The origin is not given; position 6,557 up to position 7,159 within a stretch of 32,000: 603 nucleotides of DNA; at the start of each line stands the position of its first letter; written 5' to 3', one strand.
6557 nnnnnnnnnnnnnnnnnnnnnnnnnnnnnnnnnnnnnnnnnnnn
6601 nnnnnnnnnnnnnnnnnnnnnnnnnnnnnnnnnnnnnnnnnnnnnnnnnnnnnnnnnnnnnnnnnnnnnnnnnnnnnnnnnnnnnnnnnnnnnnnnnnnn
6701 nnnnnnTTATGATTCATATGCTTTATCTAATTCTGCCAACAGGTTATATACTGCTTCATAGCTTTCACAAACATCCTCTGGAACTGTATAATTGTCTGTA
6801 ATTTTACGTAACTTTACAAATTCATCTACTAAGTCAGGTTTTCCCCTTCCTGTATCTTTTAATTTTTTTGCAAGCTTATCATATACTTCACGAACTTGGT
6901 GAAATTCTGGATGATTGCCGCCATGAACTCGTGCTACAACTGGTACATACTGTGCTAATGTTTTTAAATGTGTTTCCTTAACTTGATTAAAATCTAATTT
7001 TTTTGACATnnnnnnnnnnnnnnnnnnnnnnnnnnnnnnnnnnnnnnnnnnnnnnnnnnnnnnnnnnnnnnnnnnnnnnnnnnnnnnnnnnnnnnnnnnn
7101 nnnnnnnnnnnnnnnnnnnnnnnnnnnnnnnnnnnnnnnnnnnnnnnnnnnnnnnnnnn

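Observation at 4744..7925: Self-contained FNR-type regulon: two perfect TTGAT-N4-ATCAA boxes, each centred at -41.5 of a TATAAT promoter, next to a regulator carrying the FNR E--SR recognition helix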

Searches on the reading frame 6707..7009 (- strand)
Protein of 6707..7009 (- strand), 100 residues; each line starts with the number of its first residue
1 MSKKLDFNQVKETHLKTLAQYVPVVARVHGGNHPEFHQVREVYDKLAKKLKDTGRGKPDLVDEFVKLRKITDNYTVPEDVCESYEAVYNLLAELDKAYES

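Call 4: search_protein_families(library=pfam, proteins=[window:6707-7009:-], max_evalue=0.01)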
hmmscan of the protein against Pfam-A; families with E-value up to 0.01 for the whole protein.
window:6707-7009:- (100 aa): 0 families

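Call 8: search_protein_families(library=ncbifam, proteins=[window:6707-7009:-], max_evalue=0.01)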
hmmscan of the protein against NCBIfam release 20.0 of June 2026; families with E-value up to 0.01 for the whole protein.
window:6707-7009:- (100 aa): 4 families
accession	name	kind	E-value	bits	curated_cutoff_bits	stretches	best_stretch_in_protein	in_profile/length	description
TIGR03652.1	FeS_repair_RIC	equivalog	2e-13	50.6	204.7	2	62-96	165-199/216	iron-sulfur cluster repair di-iron protein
NF009777.0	PRK13276.1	equivalog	3.4e-09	36.8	259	1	11-51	91-130/224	iron-sulfur cluster repair di-iron protein ScdA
NF041614.1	FeSrepair_DnrN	equivalog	0.0002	21.7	300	1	65-94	106-135/157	iron-sulfur cluster repair protein DnrN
NF008221.0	PRK10992.1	equivalog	0.0022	17.5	254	1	64-94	167-197/220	iron-sulfur cluster repair protein YtfE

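Call 59: find_homologous_proteins(query=window:6707-7009:-, max_evalue=0.001)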
Query window:6707-7009:- (100 aa): 1073 proteins with E <= 0.001 among 1075 candidates; the best 120 are listed.
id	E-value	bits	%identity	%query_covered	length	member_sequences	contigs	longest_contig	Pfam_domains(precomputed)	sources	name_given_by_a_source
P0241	4.6e-58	211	98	100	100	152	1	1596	-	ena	-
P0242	3.1e-55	202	92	100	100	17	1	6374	-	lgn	-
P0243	2.2e-54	199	91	100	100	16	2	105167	-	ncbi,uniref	ncbi:iron-sulfur cluster repair di-iron protein, ric [Enterococcus camelliae]|uniref:Iron-sulfur clu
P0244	7.7e-54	198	88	100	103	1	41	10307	-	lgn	-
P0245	2.1e-53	196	90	100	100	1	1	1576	-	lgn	-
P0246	6.9e-51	188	86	100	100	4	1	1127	-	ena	-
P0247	7.5e-51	188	86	100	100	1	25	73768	-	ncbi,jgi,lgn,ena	jgi:regulator of cell morphogenesis and NO signaling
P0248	1.1e-50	188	86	100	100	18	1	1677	-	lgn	-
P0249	1.0e-49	184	85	100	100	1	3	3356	-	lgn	-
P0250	8.1e-49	182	81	100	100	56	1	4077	-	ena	-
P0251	1.1e-47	178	82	100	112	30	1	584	-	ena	-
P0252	1.2e-47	178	82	100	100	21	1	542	-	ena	-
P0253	1.9e-47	177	82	100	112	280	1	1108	-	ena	-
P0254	4.6e-47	176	79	100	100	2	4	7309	-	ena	-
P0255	4.9e-47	176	79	100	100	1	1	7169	-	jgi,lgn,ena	-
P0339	8.5e-38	146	66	100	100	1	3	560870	-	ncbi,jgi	ncbi:MAG: iron-sulfur cluster repair di-iron protein, ric [Bacillota bacterium]|jgi:iron-sulfur clus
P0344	1.1e-37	146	64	100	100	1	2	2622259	-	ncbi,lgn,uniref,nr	ncbi:iron-sulfur cluster repair di-iron protein, ric [Methanoculleus chikugoensis]|uniref:Iron-sulfu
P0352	1.5e-37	145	66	100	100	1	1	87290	-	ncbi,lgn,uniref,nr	ncbi:iron-sulfur cluster repair di-iron protein, ric [Paenibacillus sp. J5C_2022]|uniref:iron-sulfur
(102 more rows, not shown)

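Call 60: find_encoding_contigs(protein=P0344, flank=5000, max_places=1)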
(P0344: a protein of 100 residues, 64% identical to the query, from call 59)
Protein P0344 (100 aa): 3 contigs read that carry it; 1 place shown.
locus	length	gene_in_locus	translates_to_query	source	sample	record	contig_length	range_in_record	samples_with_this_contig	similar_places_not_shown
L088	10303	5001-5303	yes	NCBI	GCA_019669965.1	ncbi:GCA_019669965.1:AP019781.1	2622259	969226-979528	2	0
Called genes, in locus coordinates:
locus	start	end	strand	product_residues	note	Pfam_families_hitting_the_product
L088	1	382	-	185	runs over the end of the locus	PF05683:Fumerase_C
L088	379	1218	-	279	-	PF05681:Fumerase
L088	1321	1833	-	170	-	PF00252:Ribosomal_L16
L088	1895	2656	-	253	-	PF00005:ABC_tran, PF00004:AAA (faint), PF13304:AAA_21 (faint)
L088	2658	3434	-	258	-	PF00528:BPD_transp_1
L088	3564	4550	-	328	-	PF13379:NMT1_2, PF09084:NMT1, PF12974:Phosphonate-bd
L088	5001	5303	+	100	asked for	-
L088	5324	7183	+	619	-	PF00122:E1-E2_ATPase, PF00702:Hydrolase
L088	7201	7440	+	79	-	PF00403:HMA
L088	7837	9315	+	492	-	PF00206:Lyase_1, PF14698:ASL_C2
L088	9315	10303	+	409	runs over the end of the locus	PF18195:GatD_N (weak), PF00710:Asparaginase, PF17763:Asparaginase_C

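Call 61: find_encoding_contigs(protein=P0352, flank=5000, max_places=1)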
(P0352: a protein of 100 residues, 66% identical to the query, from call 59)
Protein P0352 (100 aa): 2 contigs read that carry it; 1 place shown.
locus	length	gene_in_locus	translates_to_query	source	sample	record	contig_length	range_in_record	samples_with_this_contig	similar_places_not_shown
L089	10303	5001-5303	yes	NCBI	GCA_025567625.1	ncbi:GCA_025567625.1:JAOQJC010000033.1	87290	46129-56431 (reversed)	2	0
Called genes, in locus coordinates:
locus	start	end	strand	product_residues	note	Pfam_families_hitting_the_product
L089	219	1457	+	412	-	PF01548:DEDD_Tnp_IS110, PF02371:Transposase_20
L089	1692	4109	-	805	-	PF00403:HMA, PF00122:E1-E2_ATPase, PF00702:Hydrolase, PF08282:Hydrolase_3 (faint)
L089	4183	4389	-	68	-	PF00403:HMA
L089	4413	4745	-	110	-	PF02583:Trns_repr_metal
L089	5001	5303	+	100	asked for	-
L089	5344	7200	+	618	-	PF00122:E1-E2_ATPase, PF00702:Hydrolase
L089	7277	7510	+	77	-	PF00403:HMA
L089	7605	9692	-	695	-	PF00122:E1-E2_ATPase, PF00702:Hydrolase, PF08282:Hydrolase_3 (faint)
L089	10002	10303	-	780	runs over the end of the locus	PF01935:DUF87, PF12846:AAA_10, PF19044:P-loop_TraG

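Call 62: find_encoding_contigs(protein=P0339, flank=5000, max_places=1)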
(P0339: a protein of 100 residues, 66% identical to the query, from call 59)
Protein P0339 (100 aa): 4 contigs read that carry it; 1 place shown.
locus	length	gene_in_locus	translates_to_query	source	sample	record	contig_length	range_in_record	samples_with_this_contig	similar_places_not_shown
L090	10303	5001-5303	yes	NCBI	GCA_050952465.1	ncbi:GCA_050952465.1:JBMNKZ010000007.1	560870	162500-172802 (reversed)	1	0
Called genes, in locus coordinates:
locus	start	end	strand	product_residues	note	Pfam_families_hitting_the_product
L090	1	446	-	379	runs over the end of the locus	PF01527:HTH_Tnp_1, PF13518:HTH_28 (faint), PF13276:HTH_21, PF00665:rve, PF13610:DDE_Tnp_IS240 (weak), PF24764:rva_4 (weak), PF13683:rve_3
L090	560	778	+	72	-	PF02954:HTH_8, PF13556:HTH_30 (weak)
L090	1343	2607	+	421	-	PF01527:HTH_Tnp_1, PF13542:HTH_Tnp_ISL3 (faint), PF13276:HTH_21, PF00665:rve, PF13683:rve_3, PF13333:rve_2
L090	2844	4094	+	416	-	PF07690:MFS_1, PF00083:Sugar_tr (weak), PF07690:MFS_1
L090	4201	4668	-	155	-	PF03264:Cytochrom_NNT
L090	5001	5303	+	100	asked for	-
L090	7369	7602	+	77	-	PF00403:HMA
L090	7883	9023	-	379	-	PF01527:HTH_Tnp_1, PF13518:HTH_28 (faint), PF13276:HTH_21, PF00665:rve, PF13610:DDE_Tnp_IS240 (weak), PF24764:rva_4 (weak), PF13683:rve_3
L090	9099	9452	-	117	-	PF14199:DUF4317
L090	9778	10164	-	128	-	PF06397:Desulfoferrod_N, PF01880:Desulfoferrodox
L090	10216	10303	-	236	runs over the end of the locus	PF01613:Flavin_Reduct, PF00301:Rubredoxin, PF21349:RUBY_RBDX (faint)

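Call 70: search_protein_families(library=pfam, proteins=[window:6707-7009:-], max_evalue=1)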
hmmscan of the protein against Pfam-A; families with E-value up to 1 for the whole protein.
window:6707-7009:- (100 aa): 2 families
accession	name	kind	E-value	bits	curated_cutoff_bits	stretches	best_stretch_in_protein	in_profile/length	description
PF02828.21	L27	-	0.015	15.4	22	1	34-54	31-51/53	L27 domain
PF08125.19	Mannitol_dh_C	-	0.017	15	30.7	1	7-87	106-189/190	Mannitol dehydrogenase C-terminal domain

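Call 79: predict_structure(alignment_id=A2)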
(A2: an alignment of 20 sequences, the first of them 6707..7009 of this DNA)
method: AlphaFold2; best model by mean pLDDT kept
length: 100 residues; sequences in the alignment: 20
mean_pLDDT: 79.6   pTM: 0.65
mean pLDDT of the five models: 79.6, 79.6, 78.5, 76.6, 71.4
residues with pLDDT >= 90: 1; 70-90: 83; 50-70: 13; < 50: 3
segments of 3 or more residues with pLDDT < 50: 1-3
pLDDT, mean of each block of 10 residues (from residue 1): 62 86 85 84 88 76 86 68 79 83
secondary structure, 60 per line:
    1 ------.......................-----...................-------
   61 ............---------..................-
elements in order: H7-29 H35-53 H61-72 H82-99

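Call 82: fold_search(model_id=the predicted structure, library=pdb)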
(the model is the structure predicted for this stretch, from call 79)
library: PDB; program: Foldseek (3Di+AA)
matches with E <= 10: 137; with E <= 0.001: 0
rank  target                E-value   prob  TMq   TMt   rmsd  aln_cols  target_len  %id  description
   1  9j47_A                3.5e-02  1.00  0.66  0.44   6.2       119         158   22  ScdA cysteine-free mutant from Staphylococcus aureus (released 2025-08-13)
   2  9r7j_A                8.7e-02  1.00  0.64  0.42   6.2       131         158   22  Repair of Iron Centre (RIC) protein from Staphylococcus aureus (released 2025-07-09)
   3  9r7j_D                1.1e-01  1.00  0.69  0.45   3.9       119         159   23  Repair of Iron Centre (RIC) protein from Staphylococcus aureus (released 2025-07-09)
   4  5fnp_B                5.0e-01  0.84  0.50  0.26   6.5       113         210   19  High resolution Zn containing Iron sulfur cluster repair protein YtfE (released 2016-04-27)
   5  5fnn_B                5.6e-01  0.69  0.49  0.27   9.0       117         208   15  Iron and Selenomethionine containing Iron sulfur cluster repair protein YtfE (released 2016-04-27)
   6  7m5t_MODEL_1_A        6.2e-01  0.90  0.55  0.55   3.8        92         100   16  Solution NMR structure of de novo designed protein 0515 (released 2021-12-15)
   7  7be8_B                7.0e-01  0.57  0.47  0.25   8.9       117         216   16  Escherichia coli YtfE (Mn) (released 2022-01-12)
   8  7bhb_B                1.0e+00  0.63  0.49  0.25   6.2       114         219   19  Escherichia coli YtfE E159L (released 2021-04-21)
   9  7bha_B                1.0e+00  0.54  0.47  0.26   6.2       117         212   17  Escherichia coli YtfE (released 2021-04-21)
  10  8dql_A                1.1e+00  0.38  0.46  0.22  10.7       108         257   14  CryoEM structure of IglD (released 2022-08-17)
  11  8zar_D                1.1e+00  0.09  0.22  0.07  23.0        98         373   18  EmrAB-TolC MFS-type tripartite multidrug efflux pump FA (released 2025-04-30)
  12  5fny_B                1.2e+00  0.63  0.50  0.25   6.5       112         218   18  Low solvent content crystal form of Zn containing Iron sulfur cluster repair protein YtfE (released 2016-04-27)
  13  5fnn_A                1.3e+00  0.57  0.52  0.25   9.2       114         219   17  Iron and Selenomethionine containing Iron sulfur cluster repair protein YtfE (released 2016-04-27)
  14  7bhb_A                1.3e+00  0.44  0.46  0.26   6.5       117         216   19  Escherichia coli YtfE E159L (released 2021-04-21)
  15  3f7c                  1.3e+00  0.41  0.45  0.26   5.9       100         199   15  Crystal structure of a duf416 family protein (maqu_0942) from marinobacter aquaeolei vt8 at 2.00 A resolution (released 2008-11-25)
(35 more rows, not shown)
